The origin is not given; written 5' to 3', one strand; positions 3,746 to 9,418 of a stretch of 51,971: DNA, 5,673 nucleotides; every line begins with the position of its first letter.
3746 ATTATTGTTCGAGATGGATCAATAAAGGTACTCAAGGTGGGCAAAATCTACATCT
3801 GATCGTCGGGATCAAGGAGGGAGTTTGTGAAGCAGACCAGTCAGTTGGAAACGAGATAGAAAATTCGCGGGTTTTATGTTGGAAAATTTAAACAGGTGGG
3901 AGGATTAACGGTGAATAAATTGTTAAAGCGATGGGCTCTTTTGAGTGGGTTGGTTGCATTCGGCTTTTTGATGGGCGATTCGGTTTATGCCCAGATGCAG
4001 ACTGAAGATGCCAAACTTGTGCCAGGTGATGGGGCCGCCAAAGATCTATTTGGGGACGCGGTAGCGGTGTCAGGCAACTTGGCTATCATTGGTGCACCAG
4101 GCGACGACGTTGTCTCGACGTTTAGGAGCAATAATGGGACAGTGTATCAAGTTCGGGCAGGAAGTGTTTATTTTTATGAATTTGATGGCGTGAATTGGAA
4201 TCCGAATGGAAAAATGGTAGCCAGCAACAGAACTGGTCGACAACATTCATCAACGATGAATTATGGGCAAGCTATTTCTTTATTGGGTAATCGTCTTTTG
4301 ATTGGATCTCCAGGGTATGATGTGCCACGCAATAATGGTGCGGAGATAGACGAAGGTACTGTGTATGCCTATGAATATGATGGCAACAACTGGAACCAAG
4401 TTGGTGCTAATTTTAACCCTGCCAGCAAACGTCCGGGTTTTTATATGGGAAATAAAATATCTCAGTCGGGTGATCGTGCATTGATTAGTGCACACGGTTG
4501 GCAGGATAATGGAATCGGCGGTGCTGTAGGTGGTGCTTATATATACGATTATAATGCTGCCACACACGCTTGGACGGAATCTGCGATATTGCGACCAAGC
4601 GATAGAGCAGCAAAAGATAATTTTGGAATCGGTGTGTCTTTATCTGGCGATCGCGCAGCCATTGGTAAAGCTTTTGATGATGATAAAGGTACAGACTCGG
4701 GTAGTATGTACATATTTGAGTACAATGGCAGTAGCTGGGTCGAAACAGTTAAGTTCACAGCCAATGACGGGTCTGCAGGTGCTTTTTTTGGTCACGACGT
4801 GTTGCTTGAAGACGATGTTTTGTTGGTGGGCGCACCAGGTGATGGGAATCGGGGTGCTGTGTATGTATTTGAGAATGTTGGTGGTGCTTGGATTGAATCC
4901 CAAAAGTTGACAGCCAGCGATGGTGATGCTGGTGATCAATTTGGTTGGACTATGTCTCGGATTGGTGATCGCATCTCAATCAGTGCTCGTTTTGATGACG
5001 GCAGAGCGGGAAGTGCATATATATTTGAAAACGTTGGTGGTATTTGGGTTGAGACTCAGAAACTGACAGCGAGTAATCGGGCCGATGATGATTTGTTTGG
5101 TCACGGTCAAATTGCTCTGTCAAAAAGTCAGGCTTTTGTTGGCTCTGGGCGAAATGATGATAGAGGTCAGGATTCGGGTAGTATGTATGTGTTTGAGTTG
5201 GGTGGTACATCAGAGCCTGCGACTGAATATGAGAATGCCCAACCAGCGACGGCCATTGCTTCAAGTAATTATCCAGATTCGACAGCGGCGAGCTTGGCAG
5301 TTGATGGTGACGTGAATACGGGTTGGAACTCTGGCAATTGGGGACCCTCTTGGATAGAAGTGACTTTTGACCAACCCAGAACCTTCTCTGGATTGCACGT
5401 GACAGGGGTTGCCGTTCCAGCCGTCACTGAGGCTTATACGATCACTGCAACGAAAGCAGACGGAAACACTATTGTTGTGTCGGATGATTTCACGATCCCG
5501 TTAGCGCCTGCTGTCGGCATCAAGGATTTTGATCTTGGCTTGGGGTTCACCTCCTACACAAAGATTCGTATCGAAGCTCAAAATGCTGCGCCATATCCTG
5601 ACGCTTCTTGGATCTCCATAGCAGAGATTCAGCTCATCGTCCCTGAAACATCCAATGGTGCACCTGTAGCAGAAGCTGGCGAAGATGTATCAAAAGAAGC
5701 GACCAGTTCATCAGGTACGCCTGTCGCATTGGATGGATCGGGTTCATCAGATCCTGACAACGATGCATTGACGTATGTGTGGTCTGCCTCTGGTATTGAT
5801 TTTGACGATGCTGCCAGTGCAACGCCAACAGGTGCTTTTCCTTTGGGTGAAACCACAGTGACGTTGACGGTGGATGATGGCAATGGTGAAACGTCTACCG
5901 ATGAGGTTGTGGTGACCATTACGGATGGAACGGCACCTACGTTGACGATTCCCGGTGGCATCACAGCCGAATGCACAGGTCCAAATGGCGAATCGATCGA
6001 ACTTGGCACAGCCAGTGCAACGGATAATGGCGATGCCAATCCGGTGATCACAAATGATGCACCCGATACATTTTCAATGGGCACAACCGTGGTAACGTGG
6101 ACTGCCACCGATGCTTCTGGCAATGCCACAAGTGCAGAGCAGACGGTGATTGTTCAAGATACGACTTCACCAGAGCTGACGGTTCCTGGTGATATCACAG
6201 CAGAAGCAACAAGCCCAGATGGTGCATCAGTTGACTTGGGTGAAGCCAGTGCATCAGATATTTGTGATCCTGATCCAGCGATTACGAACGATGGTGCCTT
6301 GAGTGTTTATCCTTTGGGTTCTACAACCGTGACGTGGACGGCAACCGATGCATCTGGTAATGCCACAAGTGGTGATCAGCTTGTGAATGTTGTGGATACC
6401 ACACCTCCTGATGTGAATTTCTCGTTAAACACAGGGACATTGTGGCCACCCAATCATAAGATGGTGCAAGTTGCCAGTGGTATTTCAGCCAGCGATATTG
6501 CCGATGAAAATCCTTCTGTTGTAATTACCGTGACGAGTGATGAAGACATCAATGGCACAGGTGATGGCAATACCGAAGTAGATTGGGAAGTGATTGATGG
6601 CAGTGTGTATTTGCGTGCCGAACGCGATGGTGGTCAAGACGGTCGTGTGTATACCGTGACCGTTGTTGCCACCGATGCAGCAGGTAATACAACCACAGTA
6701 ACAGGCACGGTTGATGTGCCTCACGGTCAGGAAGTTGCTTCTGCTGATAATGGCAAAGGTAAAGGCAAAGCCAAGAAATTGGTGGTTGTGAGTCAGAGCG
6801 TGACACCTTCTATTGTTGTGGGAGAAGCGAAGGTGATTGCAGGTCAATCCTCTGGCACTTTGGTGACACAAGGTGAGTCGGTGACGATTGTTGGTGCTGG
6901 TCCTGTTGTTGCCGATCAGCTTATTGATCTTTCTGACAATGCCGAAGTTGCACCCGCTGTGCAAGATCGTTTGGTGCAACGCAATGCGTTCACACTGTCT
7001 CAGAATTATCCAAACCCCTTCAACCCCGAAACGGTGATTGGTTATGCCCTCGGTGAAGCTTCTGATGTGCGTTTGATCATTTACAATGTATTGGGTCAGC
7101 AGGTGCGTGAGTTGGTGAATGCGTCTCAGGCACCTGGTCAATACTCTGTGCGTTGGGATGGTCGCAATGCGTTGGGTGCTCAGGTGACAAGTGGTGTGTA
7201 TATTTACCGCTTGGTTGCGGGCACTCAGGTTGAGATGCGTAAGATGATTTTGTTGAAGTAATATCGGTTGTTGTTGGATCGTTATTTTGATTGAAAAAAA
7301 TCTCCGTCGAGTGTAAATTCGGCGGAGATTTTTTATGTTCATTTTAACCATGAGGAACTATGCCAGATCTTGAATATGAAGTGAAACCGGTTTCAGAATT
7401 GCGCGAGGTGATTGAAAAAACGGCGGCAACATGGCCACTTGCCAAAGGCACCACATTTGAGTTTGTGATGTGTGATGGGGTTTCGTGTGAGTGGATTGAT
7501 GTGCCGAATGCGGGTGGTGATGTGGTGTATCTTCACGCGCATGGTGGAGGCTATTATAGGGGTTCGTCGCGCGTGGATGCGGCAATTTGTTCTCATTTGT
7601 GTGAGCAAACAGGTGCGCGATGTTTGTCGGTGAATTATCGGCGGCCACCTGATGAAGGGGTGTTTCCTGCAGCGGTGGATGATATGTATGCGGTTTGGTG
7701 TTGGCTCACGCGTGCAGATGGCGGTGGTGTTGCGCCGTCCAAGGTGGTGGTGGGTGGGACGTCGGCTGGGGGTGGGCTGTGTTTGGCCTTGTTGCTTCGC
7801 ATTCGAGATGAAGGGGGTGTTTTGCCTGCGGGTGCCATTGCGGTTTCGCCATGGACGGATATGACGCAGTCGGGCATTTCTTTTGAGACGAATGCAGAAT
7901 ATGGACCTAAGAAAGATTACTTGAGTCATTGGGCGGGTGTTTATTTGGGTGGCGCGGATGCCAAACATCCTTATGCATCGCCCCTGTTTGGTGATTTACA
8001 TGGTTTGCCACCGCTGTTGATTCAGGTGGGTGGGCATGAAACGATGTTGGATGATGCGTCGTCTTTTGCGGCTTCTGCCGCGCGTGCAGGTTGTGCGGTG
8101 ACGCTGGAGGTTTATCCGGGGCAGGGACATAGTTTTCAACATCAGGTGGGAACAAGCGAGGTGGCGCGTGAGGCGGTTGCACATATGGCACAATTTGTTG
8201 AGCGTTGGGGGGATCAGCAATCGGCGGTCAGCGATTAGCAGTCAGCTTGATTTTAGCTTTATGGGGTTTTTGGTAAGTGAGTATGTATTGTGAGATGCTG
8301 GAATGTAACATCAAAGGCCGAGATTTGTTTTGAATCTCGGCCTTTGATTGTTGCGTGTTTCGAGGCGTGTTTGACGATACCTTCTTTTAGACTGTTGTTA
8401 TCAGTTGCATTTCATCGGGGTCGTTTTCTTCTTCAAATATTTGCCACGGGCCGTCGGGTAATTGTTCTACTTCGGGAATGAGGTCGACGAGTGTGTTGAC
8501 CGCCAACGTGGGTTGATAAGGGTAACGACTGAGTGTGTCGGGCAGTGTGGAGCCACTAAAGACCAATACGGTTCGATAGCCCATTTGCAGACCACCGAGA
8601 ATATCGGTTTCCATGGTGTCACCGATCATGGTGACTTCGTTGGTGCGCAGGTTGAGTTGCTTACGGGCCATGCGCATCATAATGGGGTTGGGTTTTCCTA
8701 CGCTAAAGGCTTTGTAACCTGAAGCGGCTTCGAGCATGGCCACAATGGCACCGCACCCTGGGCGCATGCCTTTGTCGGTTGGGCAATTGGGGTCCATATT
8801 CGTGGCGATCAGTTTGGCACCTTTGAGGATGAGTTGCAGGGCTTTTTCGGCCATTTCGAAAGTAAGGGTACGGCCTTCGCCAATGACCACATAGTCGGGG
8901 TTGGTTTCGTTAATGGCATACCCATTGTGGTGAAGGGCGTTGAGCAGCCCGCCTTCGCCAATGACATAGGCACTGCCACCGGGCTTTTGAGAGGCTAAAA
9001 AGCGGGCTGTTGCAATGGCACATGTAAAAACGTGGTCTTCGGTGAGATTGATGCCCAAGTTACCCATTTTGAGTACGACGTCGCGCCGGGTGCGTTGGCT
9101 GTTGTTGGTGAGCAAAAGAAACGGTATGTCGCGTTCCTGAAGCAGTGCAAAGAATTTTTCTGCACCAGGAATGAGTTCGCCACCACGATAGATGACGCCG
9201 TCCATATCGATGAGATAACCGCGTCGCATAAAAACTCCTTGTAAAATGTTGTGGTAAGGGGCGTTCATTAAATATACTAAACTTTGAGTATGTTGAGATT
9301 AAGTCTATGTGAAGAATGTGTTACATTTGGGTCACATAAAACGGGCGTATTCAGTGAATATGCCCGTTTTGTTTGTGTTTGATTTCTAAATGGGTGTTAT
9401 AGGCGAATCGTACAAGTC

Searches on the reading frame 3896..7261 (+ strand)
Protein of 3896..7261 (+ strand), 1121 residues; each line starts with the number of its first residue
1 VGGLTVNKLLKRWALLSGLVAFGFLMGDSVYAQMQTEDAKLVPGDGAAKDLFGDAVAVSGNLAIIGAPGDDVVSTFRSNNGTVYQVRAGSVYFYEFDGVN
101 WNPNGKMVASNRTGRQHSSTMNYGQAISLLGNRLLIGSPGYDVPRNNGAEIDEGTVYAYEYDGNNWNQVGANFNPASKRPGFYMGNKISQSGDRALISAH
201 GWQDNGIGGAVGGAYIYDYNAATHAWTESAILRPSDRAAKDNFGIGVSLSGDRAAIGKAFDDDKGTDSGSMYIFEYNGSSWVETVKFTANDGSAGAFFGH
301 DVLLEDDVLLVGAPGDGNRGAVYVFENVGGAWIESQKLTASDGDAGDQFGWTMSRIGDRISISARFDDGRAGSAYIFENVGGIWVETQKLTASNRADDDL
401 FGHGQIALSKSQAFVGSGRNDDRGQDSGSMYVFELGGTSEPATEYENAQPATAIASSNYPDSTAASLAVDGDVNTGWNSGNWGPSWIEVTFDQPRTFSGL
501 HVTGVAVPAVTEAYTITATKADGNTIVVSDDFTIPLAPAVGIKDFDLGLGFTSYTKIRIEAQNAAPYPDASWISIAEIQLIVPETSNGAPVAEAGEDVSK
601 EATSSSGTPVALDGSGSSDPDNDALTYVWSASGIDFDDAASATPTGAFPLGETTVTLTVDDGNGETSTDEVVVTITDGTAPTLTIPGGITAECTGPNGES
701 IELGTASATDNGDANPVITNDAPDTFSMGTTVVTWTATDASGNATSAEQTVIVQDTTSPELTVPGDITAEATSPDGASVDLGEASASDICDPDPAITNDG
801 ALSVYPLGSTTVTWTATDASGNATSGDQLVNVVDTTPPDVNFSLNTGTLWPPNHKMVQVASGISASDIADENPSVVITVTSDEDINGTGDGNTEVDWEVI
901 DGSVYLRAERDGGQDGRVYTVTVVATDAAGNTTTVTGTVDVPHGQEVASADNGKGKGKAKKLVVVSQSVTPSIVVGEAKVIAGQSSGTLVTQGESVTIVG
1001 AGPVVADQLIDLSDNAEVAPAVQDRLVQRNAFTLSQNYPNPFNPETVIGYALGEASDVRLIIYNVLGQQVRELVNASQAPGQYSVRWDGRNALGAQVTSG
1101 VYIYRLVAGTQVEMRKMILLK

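Call 14: search_protein_families(library=pfam, proteins=[window:3896-7261:+], max_evalue=0.0001)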
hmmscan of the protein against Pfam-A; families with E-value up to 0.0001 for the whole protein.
window:3896-7261:+ (1121 aa): 9 families
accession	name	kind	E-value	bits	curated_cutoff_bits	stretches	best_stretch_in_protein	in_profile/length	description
PF14312.12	FG-GAP_2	-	3e-70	232.7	23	5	226-274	1-49/49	FG-GAP repeat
PF02494.22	HYR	-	2.6e-12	47.3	21.7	0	677-752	2-80/81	HYR domain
PF13860.13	FlgD_ig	-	2.7e-10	40.5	27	1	1053-1108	20-75/79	FlgD Ig-like domain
PF00754.31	F5_F8_type_C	-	9.2e-08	32.7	28.2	1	453-563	2-114/127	F5/8 type C domain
PF18911.6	PKD_4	-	9.1e-07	29.3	27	1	587-674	1-84/85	PKD domain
PF22352.2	K319L-like_PKD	-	9.8e-07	29.1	27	1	607-675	11-84/84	K319L-like, PKD domain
PF16403.11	Bact_surface_Ig-like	-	7.9e-06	26.3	27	0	701-753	17-71/71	Bacterial surface protein, Ig-like domain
PF17963.7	Big_9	-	9.5e-06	26.9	23.6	1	587-674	1-89/89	Bacterial Ig domain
PF18962.6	Por_Secre_tail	-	5.3e-05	23.9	27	0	1038-1118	2-74/75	Secretion system C-terminal sorting domain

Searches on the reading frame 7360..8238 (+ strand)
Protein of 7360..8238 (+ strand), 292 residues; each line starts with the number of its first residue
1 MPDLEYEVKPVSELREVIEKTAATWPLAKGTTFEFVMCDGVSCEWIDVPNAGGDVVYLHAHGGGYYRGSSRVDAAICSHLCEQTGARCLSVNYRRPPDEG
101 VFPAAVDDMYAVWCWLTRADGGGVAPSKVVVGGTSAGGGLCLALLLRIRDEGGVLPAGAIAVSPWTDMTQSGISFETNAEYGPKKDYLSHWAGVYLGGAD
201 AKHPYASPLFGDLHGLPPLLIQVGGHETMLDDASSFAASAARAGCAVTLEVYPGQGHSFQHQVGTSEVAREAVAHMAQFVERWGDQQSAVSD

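Call 14: search_protein_families(library=pfam, proteins=[window:7360-8238:+], max_evalue=0.0001)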
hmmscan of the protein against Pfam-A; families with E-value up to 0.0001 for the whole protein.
window:7360-8238:+ (292 aa): 4 families
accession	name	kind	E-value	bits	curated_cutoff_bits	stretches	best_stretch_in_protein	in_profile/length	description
PF07859.19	Abhydrolase_3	-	1.4e-51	175.7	25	1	58-260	2-209/210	alpha/beta hydrolase fold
PF10340.15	Say1_Mug180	-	1.7e-09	37.5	21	1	54-172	122-241/374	Steryl acetyl hydrolase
PF20434.5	BD-FAE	-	4.1e-08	33.4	26.8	1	58-142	17-104/215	BD-FAE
PF00326.27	Peptidase_S9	-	2.3e-06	27.7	22.6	1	106-283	45-209/213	Prolyl oligopeptidase family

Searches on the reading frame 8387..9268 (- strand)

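Call 14: search_protein_families(library=pfam, proteins=[window:8387-9268:-], max_evalue=0.0001)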
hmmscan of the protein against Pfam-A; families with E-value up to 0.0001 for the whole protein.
window:8387-9268:- (293 aa): 4 families
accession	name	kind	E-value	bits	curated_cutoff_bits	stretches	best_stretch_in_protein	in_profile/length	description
PF13344.12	Hydrolase_6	-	5.3e-27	94.2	27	1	19-117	2-100/101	Haloacid dehalogenase-like hydrolase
PF13242.12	Hydrolase_like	-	6.8e-22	77.6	22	1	190-263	2-75/75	HAD-hyrolase-like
PF00702.32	Hydrolase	-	1.5e-17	65.1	26.4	1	17-230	3-191/191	haloacid dehalogenase-like hydrolase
PF13419.12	HAD_2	-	2.1e-07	31.7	23.8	1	183-236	126-178/178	Haloacid dehalogenase-like hydrolase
